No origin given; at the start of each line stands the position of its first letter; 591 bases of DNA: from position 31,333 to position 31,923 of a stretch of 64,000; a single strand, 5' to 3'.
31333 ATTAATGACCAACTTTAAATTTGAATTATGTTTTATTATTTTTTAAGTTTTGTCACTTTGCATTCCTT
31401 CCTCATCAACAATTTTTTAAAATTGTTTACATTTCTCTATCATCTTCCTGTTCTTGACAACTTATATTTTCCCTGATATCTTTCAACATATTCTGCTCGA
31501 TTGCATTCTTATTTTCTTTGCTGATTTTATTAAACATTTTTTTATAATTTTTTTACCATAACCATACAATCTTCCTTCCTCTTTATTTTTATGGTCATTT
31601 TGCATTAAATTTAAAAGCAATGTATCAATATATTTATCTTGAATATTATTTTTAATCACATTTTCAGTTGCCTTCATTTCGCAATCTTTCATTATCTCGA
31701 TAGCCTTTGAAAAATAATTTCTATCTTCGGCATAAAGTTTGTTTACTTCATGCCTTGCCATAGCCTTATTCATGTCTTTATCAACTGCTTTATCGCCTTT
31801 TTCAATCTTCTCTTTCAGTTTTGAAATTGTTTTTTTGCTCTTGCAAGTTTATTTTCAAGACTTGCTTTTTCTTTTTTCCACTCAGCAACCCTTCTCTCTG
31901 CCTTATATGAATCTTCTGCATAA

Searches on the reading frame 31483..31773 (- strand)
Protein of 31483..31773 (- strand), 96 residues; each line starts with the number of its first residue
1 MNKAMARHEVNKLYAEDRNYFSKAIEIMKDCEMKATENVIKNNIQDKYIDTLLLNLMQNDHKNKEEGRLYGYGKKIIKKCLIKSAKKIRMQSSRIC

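Call 16: search_protein_families(library=pfam, proteins=[window:31483-31773:-], max_evalue=0.01)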
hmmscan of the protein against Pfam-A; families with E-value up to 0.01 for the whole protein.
window:31483-31773:- (96 aa): 0 families

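Call 26: find_encoding_contigs(protein=window:31483-31773:-, flank=3000, max_places=10)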
Protein window:31483-31773:- (96 aa): 5 contigs read that carry it; 4 places shown.
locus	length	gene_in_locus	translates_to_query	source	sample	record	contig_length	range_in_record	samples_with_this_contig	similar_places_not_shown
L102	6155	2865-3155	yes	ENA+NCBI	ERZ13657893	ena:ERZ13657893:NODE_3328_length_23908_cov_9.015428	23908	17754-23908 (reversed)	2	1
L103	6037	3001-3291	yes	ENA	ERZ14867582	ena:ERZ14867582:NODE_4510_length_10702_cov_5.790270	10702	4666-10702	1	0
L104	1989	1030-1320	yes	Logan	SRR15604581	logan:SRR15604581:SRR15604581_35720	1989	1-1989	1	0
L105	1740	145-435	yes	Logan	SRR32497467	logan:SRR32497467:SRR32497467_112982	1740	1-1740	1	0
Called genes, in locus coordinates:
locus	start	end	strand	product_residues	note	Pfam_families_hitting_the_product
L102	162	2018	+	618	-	PF01663:Phosphodiest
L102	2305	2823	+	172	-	-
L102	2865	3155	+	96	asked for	-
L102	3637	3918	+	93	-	PF01250:Ribosomal_S6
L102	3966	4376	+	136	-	PF00436:SSB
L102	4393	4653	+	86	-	PF01084:Ribosomal_S18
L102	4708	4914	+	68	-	PF01197:Ribosomal_L31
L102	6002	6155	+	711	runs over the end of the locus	PF13475:DUF4116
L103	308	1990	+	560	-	PF01663:Phosphodiest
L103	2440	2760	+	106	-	-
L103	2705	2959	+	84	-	-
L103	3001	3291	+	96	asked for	-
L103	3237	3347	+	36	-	-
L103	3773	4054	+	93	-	PF01250:Ribosomal_S6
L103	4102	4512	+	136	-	PF00436:SSB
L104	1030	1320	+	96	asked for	-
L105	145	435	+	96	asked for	-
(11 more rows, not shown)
